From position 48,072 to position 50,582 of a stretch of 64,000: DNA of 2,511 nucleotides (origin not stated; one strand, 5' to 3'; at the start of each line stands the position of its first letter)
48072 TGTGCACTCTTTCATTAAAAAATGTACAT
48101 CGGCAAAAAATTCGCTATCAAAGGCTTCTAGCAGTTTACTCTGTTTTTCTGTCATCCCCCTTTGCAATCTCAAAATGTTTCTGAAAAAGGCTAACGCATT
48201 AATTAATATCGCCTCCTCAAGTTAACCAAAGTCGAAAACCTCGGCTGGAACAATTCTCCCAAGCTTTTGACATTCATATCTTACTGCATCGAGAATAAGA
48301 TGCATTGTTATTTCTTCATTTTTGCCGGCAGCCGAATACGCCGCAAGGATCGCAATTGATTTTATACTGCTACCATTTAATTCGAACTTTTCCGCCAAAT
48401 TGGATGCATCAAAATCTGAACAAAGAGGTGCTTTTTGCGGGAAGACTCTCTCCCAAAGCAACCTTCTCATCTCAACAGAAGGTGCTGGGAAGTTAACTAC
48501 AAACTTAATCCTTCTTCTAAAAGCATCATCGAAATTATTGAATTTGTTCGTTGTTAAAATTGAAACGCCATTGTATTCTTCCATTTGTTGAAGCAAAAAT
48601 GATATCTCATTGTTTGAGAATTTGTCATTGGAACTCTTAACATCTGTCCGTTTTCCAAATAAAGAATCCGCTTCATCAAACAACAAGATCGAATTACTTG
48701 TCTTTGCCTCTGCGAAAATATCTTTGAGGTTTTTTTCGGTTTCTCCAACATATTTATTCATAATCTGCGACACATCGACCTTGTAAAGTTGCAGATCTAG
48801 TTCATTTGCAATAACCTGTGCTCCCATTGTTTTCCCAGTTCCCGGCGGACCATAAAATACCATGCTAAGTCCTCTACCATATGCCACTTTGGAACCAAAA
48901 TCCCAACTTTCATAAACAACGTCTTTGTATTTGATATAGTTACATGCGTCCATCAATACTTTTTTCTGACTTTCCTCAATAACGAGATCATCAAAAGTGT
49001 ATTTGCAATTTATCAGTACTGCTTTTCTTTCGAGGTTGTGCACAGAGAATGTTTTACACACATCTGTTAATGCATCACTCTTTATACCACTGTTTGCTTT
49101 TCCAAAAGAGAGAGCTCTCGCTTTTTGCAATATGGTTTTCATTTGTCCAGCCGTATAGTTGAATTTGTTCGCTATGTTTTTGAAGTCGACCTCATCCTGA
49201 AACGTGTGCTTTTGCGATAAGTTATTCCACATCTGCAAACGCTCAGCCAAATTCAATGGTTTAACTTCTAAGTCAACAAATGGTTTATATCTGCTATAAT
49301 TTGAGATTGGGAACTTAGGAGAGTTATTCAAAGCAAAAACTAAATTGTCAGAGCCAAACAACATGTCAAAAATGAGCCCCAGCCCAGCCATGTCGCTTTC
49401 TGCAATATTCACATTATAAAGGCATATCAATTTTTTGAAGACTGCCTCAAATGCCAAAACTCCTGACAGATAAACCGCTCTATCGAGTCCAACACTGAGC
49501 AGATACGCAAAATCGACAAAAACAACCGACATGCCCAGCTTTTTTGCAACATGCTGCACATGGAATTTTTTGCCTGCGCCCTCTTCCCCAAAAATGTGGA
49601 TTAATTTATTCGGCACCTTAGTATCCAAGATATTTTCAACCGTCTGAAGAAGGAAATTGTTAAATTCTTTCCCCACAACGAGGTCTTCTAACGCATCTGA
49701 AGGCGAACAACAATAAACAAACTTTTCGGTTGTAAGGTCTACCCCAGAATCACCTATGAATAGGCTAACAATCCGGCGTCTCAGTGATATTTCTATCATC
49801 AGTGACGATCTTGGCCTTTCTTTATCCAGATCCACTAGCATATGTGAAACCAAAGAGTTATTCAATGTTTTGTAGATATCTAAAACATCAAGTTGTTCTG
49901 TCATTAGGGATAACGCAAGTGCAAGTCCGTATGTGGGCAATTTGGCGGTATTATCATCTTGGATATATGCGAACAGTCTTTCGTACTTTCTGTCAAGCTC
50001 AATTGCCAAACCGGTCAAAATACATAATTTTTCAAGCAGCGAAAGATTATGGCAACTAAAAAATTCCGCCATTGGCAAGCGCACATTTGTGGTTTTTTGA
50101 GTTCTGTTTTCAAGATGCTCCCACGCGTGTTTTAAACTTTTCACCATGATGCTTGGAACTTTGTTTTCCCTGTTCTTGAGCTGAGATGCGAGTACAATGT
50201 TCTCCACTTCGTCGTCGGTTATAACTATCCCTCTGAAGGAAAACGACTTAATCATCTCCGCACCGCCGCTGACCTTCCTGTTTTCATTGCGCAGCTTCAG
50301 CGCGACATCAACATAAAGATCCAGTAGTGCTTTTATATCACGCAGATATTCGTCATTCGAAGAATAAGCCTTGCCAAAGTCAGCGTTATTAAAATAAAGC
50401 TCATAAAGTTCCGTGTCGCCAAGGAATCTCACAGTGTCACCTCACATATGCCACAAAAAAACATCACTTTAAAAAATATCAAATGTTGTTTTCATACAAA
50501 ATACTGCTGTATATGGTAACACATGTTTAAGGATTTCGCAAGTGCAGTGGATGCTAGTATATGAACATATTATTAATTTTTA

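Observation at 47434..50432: Unassigned three-gene operon (tandem AAA+ ATPase, 62-72 aa helical protein, 124-aa Gly/Lys-rich protein) set among housekeeping genes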

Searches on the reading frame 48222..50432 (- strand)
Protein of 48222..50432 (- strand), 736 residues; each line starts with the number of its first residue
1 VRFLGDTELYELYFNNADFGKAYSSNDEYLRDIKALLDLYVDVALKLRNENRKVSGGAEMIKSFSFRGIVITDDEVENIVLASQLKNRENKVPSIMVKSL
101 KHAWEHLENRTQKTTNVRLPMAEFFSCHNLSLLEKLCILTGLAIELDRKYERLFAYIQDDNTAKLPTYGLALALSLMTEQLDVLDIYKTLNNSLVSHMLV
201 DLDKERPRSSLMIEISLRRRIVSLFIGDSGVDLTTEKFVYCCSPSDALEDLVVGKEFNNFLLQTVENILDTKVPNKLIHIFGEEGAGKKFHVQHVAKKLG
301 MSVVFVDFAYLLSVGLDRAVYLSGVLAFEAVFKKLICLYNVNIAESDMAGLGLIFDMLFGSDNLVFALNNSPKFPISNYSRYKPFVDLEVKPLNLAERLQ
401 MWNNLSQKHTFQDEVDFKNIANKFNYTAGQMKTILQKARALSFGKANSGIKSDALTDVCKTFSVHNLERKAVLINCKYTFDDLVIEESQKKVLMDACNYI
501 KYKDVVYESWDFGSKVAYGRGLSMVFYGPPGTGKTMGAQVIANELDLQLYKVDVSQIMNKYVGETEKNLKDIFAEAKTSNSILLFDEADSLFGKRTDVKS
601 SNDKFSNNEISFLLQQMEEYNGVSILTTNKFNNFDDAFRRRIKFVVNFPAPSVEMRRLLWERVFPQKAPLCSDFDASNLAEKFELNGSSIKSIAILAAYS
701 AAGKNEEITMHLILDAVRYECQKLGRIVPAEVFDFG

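Call 3: search_protein_families(library=pfam, proteins=[window:48222-50432:-], max_evalue=1)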
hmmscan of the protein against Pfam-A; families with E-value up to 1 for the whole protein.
window:48222-50432:- (736 aa): 27 families (the best 25 are shown)
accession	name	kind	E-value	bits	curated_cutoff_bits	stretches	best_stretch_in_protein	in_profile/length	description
PF00004.35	AAA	-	3.1e-33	115.4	21.2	1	524-649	1-130/131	ATPase family associated with various cellular activities (AAA)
PF22977.2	WHD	-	8.4e-19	68.5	27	1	18-228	8-210/221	Winged helix domain, variant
PF13401.12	AAA_22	-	4e-06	27.6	27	1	523-556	7-43/130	AAA domain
PF20720.3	nSTAND3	-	0.00037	20.7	27.2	1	525-629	21-111/155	Novel STAND NTPase 3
PF05496.18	RuvB_N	-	0.00055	20.2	27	1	524-556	36-68/159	Holliday junction DNA helicase RuvB P-loop domain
PF05707.18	Zot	-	0.00098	19.1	20.3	1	562-648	62-145/197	Zonular occludens toxin (Zot)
PF01637.24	ATPase_2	-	0.0024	18.2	33.2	0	522-577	21-82/225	ATPase domain predominantly from Archaea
PF00910.28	RNA_helicase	-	0.0032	18.4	21.5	1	525-559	2-45/105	RNA helicase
PF02367.23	TsaE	-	0.0048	17.3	26.6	0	266-302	12-48/128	Threonylcarbamoyl adenosine biosynthesis protein TsaE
PF07728.20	AAA_5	-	0.0056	17.1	22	1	524-546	2-24/139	AAA domain (dynein-related subfamily)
PF12775.13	AAA_7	-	0.0069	16.4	25.8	1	521-552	33-64/181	P-loop containing dynein motor region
PF13207.12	AAA_17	-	0.0076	17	27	1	527-564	1-36/136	AAA domain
PF24883.2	NPHP3_N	-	0.0077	16.9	24.8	1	524-571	25-70/164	Nephrocystin 3, N-terminal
PF13191.12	AAA_16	-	0.011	16.7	32.6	0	515-548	18-51/167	AAA ATPase domain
PF13245.12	AAA_19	-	0.012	16.3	25.1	1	524-597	14-86/134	AAA domain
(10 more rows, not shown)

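Call 4: search_protein_families(library=ncbifam, proteins=[window:48222-50432:-], max_evalue=1)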
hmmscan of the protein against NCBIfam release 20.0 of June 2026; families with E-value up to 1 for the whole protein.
window:48222-50432:- (736 aa): 44 families (the best 25 are shown)
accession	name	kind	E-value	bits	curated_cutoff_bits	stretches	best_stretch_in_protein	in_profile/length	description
NF042959.1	IteA_antiphage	equivalog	4.8e-29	101.6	510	1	514-701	118-304/367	anti-phage ATPase IteA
NF041006.2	cell_div_CdvC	equivalog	1.4e-27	96.6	650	1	477-693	99-314/370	cell division protein CdvC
NF003069.1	PRK03992.1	subfamily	3.2e-26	92.4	500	1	524-717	168-369/379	proteasome-activating nucleotidase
NF047748.1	PrtsmActNtasePan1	equivalog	8.3e-25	87.6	750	1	523-710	184-379/405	proteasome-activating nucleotidase Pan1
TIGR01242.2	TIGR01242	subfamily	1e-24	87.2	500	1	524-717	151-352/362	proteasome-activating nucleotidase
NF047747.1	PrtsmActNtasePan2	equivalog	1.5e-23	83.7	700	1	524-701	188-372/397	proteasome-activating nucleotidase Pan2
TIGR01243.1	CDC48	subfamily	4.1e-23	81.6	802.65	1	524-682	215-376/733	CDC48 family AAA ATPase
TIGR01241.2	FtsH_fam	equivalog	1.7e-16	60.1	600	1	476-716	157-398/598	ATP-dependent zinc metalloprotease FtsH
NF008004.0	PRK10733.1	equivalog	4.4e-13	48.1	1008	1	477-707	148-378/644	ATP-dependent zinc metalloprotease FtsH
NF003229.0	PRK04195.1-5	equivalog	8.6e-13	47.8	280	2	479-601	15-118/413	replication factor C large subunit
TIGR03689.1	pup_AAA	equivalog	1.5e-11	43.7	504.75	1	524-602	219-312/512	proteasome ATPase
TIGR03922.1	T7SS_EccA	equivalog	2.1e-09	36.5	466.65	1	520-619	311-412/557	type VII secretion AAA-ATPase EccA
TIGR02881.1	spore_V_K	equivalog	3.2e-07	29.7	422.95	1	521-649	42-176/261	stage V sporulation protein K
NF003745.1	PRK05342.1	equivalog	7.9e-07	28.3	359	1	476-591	65-186/418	ATP-dependent Clp protease ATP-binding subunit ClpX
NF005992.0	PRK08116.1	subfamily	2.1e-06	27.1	189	1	476-558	80-154/269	hypothetical protein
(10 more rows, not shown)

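Call 5: search_protein_families(library=padloc, proteins=[window:48222-50432:-], max_evalue=1)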
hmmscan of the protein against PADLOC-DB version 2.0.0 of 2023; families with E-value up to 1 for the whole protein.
window:48222-50432:- (736 aa): 10 families
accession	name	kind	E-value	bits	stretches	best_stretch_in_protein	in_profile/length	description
PDLC02196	IetA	-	3.2e-33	113.7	2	521-714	122-315/374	-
PDLC04232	IetA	-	4.1e-25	86.9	1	474-684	76-278/330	-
PDLC02195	IetA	-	6.8e-22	76.3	2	522-668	138-284/395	-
PDLC04231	IetA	-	1.6e-18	65.4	1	523-653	119-249/262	-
PDLC00914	TRIP13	-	8.7e-12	43.1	1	524-662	74-229/302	TRIP13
PDLC00915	TRIP13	-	1.1e-07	29.6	1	524-661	66-221/302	TRIP13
PDLC03838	DolB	-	0.00013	19.3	1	524-561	169-206/375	-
PDLC04140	mad8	-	0.00078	17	1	525-642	31-111/314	mads_8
PDLC02499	BrxF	-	0.0029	16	1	273-308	19-54/133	BrxF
PDLC00263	LmuB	-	0.0042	15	0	515-581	20-86/204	AAA ATPase domain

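Call 6: find_encoding_contigs(protein=window:48222-50432:-, flank=10000, max_places=6)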
Protein window:48222-50432:- (736 aa): 1 contig read that carries it; 1 place shown.
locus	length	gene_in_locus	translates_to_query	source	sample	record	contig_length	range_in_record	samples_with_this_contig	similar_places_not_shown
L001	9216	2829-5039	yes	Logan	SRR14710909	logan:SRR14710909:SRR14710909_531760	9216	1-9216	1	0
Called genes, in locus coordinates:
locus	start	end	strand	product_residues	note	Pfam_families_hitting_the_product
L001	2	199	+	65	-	?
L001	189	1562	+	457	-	PF01171:ATP_bind_3, PF11734:TilS_C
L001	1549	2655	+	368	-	PF04101:Glyco_tran_28_C (weak)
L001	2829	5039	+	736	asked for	PF22977:WHD, PF13401:AAA_22 (faint), PF00004:AAA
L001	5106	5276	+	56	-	-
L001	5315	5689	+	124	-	-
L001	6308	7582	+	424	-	-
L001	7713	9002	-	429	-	PF02518:HATPase_c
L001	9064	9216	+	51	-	?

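Call 7: find_homologous_proteins(query=window:48222-50432:-)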
Query window:48222-50432:- (736 aa): 23 proteins with E <= 0.001 among 8000 candidates.
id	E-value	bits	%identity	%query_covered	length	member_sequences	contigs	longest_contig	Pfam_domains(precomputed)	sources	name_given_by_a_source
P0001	0.0e+0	1641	100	100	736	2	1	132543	PF22977.3,PF00004.36,PF13401.13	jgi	jgi:ATP-dependent 26S proteasome regulatory subunit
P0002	0.0e+0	1434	86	100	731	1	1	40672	PF22977.3,PF00004.36,PF13401.13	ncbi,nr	ncbi:ATPase AAA [Clostridia bacterium]|nr:ATPase AAA [Clostridia bacterium]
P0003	1.6e-286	970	59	99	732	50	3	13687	PF22977.3,PF00004.36,PF20720.4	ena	-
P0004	2.1e-283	960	60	99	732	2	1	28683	PF13173.13,PF22977.3,PF00004.36,PF13401.13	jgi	jgi:ATP-dependent 26S proteasome regulatory subunit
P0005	2.2e-277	940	59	99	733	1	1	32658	PF22977.3,PF00004.36,PF13401.13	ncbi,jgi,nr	ncbi:MAG: ATP-binding protein [Oscillospiraceae bacterium]|jgi:AAA+ superfamily predicted ATPase|nr:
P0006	1.2e-199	683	47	98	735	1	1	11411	PF13173.13,PF22977.3,PF00004.36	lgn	-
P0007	1.1e-197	677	45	99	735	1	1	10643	PF13173.13,PF22977.3,PF06068.20,PF00004.36,PF13401.13,PF05496.19,PF07728.21,PF03215.22,PF20720.4,PF13191.13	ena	-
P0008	4.4e-193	661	44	98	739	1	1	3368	PF13173.13,PF22977.3,PF06068.20,PF00004.36,PF13401.13,PF05496.19,PF07728.21,PF13191.13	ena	-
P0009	2.3e-103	365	31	99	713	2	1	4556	PF00004.36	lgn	-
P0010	5.5e-23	99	25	57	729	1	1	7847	PF13173.13,PF13414.13,PF02224.25,PF00004.36,PF13401.13,PF13238.13,PF07728.21,PF13191.13,PF07721.21,PF00515.35,PF13424.13,PF13521.13,PF07719.24,PF25199.2,PF13431.13,PF25062.2,PF06068.20,PF13428.13,PF05496.19,PF17862.8,PF14559.13,PF13371.13,PF12895.14,PF21033.5,PF13432.13,PF13207.13,PF00910.29,PF13181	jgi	jgi:transitional endoplasmic reticulum ATPase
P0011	2.2e-11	61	28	31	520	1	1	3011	PF00004.36,PF17862.8,PF07728.21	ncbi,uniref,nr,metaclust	ncbi:ATP-dependent zinc metalloprotease FtsH [Fervidicola ferrireducens]|uniref:ATP-dependent zinc m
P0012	6.2e-9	53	26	34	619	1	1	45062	PF06068.20,PF06480.21,PF00004.36,PF17862.8,PF01434.25,PF07728.21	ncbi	-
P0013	1.9e-8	51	32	18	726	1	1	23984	PF00004.36,PF17862.8,PF01434.25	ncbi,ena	-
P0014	9.4e-8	49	26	37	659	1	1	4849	PF06068.20,PF06480.21,PF00004.36,PF17862.8,PF01434.25,PF07728.21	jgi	-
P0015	9.8e-8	49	26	37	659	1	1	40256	PF06068.20,PF06480.21,PF00004.36,PF17862.8,PF01434.25,PF07728.21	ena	-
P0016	1.1e-7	49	25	31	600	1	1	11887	PF06068.20,PF06480.21,PF00004.36,PF17862.8,PF01434.25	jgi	jgi:cell division protease FtsH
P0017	1.7e-7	48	25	40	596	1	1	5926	PF06480.21,PF00004.36,PF17862.8,PF01434.25,PF07728.21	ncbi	-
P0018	1.9e-7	48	25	40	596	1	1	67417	PF06480.21,PF00004.36,PF17862.8,PF01434.25,PF07728.21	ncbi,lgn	-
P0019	2.5e-7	48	26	37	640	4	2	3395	PF06068.20,PF06480.21,PF00004.36,PF17862.8,PF01434.25,PF07728.21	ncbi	-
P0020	3.5e-7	47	26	37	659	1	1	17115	PF06068.20,PF06480.21,PF00004.36,PF17862.8,PF01434.25,PF07728.21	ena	-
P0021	1.7e-6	45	24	31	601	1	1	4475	PF06480.21,PF00004.36,PF17862.8,PF01434.25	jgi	jgi:cell division protease FtsH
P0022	2.7e-6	44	23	37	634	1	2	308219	PF06068.20,PF06480.21,PF00004.36,PF17862.8,PF01434.25,PF07728.21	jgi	jgi:cell division protease FtsH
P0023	3.4e-6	44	24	32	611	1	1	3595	PF23902.1,PF06480.21,PF00004.36,PF17862.8,PF01434.25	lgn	-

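Call 8: find_encoding_contigs(protein=P0002, flank=10000, max_places=3)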
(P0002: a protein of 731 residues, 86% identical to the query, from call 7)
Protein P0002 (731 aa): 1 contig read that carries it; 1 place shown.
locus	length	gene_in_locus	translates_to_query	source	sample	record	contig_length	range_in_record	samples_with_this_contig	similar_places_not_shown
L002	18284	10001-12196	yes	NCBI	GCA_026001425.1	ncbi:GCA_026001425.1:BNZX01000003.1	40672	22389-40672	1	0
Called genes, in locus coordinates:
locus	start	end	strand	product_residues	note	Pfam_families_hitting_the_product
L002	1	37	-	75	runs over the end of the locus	PF00550:PP-binding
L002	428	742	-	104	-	-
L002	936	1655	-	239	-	PF07505:DUF5131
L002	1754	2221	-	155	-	PF00011:HSP20, PF17886:ArsA_HSP20 (faint)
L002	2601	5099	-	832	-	-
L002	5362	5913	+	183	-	PF02482:Ribosomal_S30AE, PF16321:Ribosom_S30AE_C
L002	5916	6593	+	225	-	PF01648:ACPS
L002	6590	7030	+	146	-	PF01281:Ribosomal_L9_N, PF03948:Ribosomal_L9_C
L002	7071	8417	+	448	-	PF00772:DnaB, PF03796:DnaB_C, PF13481:AAA_25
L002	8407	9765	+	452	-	PF01171:ATP_bind_3, PF11734:TilS_C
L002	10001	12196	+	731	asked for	PF22977:WHD, PF13401:AAA_22 (faint), PF00004:AAA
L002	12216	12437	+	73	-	-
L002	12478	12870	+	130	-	-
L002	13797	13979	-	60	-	-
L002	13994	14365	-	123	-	-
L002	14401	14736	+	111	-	-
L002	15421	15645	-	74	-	-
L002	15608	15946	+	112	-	-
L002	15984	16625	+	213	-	-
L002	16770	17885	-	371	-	PF02518:HATPase_c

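Call 9: find_encoding_contigs(protein=P0004, flank=10000, max_places=3)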
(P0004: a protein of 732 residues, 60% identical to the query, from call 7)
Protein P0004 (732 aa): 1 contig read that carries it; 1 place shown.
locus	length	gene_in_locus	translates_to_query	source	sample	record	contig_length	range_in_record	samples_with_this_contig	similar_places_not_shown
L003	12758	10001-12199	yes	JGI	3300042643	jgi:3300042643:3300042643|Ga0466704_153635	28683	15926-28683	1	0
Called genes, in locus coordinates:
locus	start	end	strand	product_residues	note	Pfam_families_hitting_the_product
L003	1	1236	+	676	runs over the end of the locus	PF02401:LYTB, PF21710:Spt6_S1 (faint), PF23459:S1_RRP5 (faint), PF00575:S1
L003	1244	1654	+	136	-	-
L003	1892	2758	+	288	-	PF01116:F_bP_aldolase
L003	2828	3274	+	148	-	PF00692:dUTPase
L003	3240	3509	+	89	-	PF11213:DUF3006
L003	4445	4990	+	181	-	PF02482:Ribosomal_S30AE, PF16321:Ribosom_S30AE_C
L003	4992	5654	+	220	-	PF01648:ACPS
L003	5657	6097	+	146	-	PF01281:Ribosomal_L9_N, PF03948:Ribosomal_L9_C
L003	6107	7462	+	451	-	PF00772:DnaB, PF03796:DnaB_C, PF13481:AAA_25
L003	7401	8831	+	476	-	PF01171:ATP_bind_3, PF11734:TilS_C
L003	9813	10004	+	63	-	-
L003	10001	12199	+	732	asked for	PF22977:WHD, PF13173:AAA_14 (faint), PF13401:AAA_22 (faint), PF00004:AAA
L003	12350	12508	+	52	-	-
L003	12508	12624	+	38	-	-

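Call 10: find_encoding_contigs(protein=P0005, flank=10000, max_places=3)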
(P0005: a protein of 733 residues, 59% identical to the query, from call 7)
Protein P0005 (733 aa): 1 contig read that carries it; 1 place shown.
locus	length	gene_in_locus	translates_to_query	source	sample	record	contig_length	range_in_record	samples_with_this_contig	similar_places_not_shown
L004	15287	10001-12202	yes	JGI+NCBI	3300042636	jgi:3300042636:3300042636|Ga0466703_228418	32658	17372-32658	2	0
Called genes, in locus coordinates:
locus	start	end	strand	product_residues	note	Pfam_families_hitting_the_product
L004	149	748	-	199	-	PF06574:FAD_syn, PF01467:CTP_transf_like (weak)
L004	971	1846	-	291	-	PF01509:TruB_N, PF16198:TruB_C_2 (weak), PF09157:TruB-C_2 (weak)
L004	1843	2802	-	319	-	PF01368:DHH, PF02272:DHHA1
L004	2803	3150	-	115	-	PF02033:RBFA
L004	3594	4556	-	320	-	PF04468:PSP1, PF28472:PSP1_3rd (weak)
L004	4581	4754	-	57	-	-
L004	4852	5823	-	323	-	PF13177:DNA_pol3_delta2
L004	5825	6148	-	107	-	PF06153:CdAMP_rec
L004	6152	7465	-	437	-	PF01276:OKR_DC_1, PF00155:Aminotran_1_2, PF01041:DegT_DnrJ_EryC1 (weak)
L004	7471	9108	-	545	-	PF02734:Dak2, PF21645:FakA-like_M, PF13684:FakA-like_C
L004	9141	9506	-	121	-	PF03780:Asp23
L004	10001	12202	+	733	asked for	PF22977:WHD, PF13401:AAA_22 (faint), PF00004:AAA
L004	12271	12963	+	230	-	-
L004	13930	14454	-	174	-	-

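Call 11: find_encoding_contigs(protein=P0006, flank=10000, max_places=3)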
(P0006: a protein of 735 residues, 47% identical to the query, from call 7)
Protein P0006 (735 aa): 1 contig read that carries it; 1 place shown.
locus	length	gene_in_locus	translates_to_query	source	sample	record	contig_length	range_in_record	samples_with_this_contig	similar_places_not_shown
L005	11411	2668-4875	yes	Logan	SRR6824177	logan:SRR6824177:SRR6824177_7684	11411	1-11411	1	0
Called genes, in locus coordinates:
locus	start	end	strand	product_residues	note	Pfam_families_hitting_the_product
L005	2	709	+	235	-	?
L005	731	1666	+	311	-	PF07136:DUF1385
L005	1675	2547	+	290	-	PF17827:PrmC_N, PF03602:Cons_hypoth95, PF05175:MTS, PF02475:TRM5-TYW2_MTfase, PF02390:Methyltransf_4 (weak), PF13847:Methyltransf_31 (weak)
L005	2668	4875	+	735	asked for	PF22977:WHD, PF13173:AAA_14 (faint), PF00004:AAA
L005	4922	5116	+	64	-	-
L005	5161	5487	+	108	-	-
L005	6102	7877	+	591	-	PF02690:Na_Pi_cotrans, PF01895:PhoU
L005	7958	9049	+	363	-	PF17853:GGDEF_2, PF13556:HTH_30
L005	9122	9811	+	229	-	PF02463:SMC_N (faint), PF03193:RsgA_GTPase (faint), PF00005:ABC_tran, PF13304:AAA_21 (faint)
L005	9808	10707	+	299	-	PF18075:FtsX_ECD, PF02687:FtsX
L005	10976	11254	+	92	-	-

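Call 16: search_solved_structures(query=window:48222-50432:-, max_evalue=0.001)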
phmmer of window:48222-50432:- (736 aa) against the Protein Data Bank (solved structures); distinct sequences matched with E-value up to 0.001: 290 (the best 60 are shown).
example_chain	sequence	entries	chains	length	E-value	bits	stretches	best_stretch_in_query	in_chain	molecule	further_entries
5vc7_A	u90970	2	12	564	4e-38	134.4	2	523-709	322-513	VCP-like ATPase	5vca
5g4g_A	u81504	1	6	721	1e-37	133.1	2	523-709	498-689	VCP-LIKE ATPASE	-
5g4f_A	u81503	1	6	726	1e-37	133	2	523-709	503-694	VCP-LIKE ATPASE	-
6chs_H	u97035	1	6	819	6.3e-35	123.8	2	524-696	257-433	Putative cell division control protein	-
6oaa_B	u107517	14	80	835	6.7e-34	120.4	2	524-699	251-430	Cell division control protein 48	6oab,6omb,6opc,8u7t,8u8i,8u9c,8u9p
8dar_A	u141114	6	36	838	6.8e-34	120.4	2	524-699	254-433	Cell division control protein 48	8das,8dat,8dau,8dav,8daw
8rhn_K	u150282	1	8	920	1.3e-33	119.5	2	524-729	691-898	ATPase family gene 2 protein homolog A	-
6oa9_A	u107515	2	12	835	1.7e-33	119.1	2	524-699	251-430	Cell division control protein 48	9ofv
9m4n_A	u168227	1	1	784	2.2e-33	118.7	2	520-698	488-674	Cell division control protein 48 homolog A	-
9m3v_A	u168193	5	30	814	2.5e-33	118.5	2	520-698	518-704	Cell division control protein 48 homolog A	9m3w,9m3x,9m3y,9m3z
9lgo_A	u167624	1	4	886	7.5e-33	117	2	524-729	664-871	ATPase family gene 2 protein homolog A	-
9ox9_A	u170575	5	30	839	5.4e-32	114.1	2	524-683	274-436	vesicle-fusing ATPase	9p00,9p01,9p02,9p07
7wub_D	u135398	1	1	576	5.4e-32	114.1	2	524-701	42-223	Transitional endoplasmic reticulum ATPase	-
7wub_C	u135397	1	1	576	5.5e-32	114.1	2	524-701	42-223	Transitional endoplasmic reticulum ATPase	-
6mck_A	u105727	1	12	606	6.6e-32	113.8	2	524-701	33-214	Transitional endoplasmic reticulum ATPase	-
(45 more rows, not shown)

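Call 19: search_dna_similar(query=window:48222-50432:-, collection=plasmids, mode=protein, max_rows=30)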
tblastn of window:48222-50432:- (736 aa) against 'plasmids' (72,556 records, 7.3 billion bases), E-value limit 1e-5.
Records with a match: 1464; places in all: 1643; records where one place covers at least 80% of the query: 8.
Best place of each record, by identity: <60% 1464.
By first word of the organism name: Klebsiella 241; Pseudomonas 121; Rhizobium 91; Citrobacter 79; Agrobacterium 64; Streptomyces 56; Burkholderia 39; Bradyrhizobium 37; Serratia 35; Enterobacter 33; and 226 more.
By predicted mobility (MOB-suite, as given by PLSDB): non-mobilizable 719; conjugative 577; mobilizable 168.
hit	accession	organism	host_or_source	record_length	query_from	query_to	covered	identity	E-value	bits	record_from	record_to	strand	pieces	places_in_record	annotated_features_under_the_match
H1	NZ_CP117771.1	Nostoc sp. UHCC 0926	whole organism,lichen surface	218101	37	728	94%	31.2%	9e-98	339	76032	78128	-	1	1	ATP-binding protein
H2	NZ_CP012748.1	Paraburkholderia caribensis MBA4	soil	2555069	66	728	90%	31.6%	3e-91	320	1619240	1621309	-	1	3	none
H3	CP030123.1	Brasilonema octagenarum UFV-E1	Eucalyptus grandis,mixed culture,leaves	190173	129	724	81%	31.7%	2e-70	259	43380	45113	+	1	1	ATP-binding protein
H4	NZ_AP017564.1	Pseudanabaena sp. ABRG5-3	-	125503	97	724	85%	28.8%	2e-67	249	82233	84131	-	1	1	AAA family ATPase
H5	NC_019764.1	Oscillatoria nigro-viridis PCC 7112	-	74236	123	728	82%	29.3%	5e-72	263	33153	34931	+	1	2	ATP-binding protein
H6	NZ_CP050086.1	Rhizobium leguminosarum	Trifolium pratense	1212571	112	724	83%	28.9%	2e-62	234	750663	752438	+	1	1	record has no annotation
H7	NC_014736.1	Halogeometricum borinquense DSM 11551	-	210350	137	728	80%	28.9%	4e-57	219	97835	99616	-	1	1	AAA family ATPase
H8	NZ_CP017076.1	Novosphingobium resinovorum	single cell,soil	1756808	137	728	80%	28.9%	7e-63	236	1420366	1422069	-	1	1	none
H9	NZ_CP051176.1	Ralstonia solanacearum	Whole organism,tomato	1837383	197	726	72%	30.7%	1e-65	244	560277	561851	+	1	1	none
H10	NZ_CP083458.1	Deinococcus taeanensis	whole organism,coastal dune soil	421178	262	728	63%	31.0%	4e-65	243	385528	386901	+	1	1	ATP-binding protein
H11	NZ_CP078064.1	Haloferax larsenii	Cell culture,Salt Lake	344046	236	734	68%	28.8%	2e-56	217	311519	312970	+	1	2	AAA family ATPase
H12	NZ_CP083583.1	Kovacikia minuta CCNUW1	cell culture,fresh water lake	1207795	381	726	47%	41.5%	3e-74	270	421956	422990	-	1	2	record has no annotation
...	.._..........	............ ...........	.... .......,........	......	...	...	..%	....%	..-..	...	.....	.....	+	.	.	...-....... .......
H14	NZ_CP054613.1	Paenibacillus cellulosilyticus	cell culture,soil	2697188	357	727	50%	36.1%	8e-77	278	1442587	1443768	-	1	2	none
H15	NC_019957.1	Mycobacterium sp. JS623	-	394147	386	726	46%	38.2%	4e-66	246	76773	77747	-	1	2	ATP-binding protein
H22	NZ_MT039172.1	Serratia proteamaculans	-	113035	329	728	54%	31.7%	2e-55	214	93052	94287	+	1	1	AAA family ATPase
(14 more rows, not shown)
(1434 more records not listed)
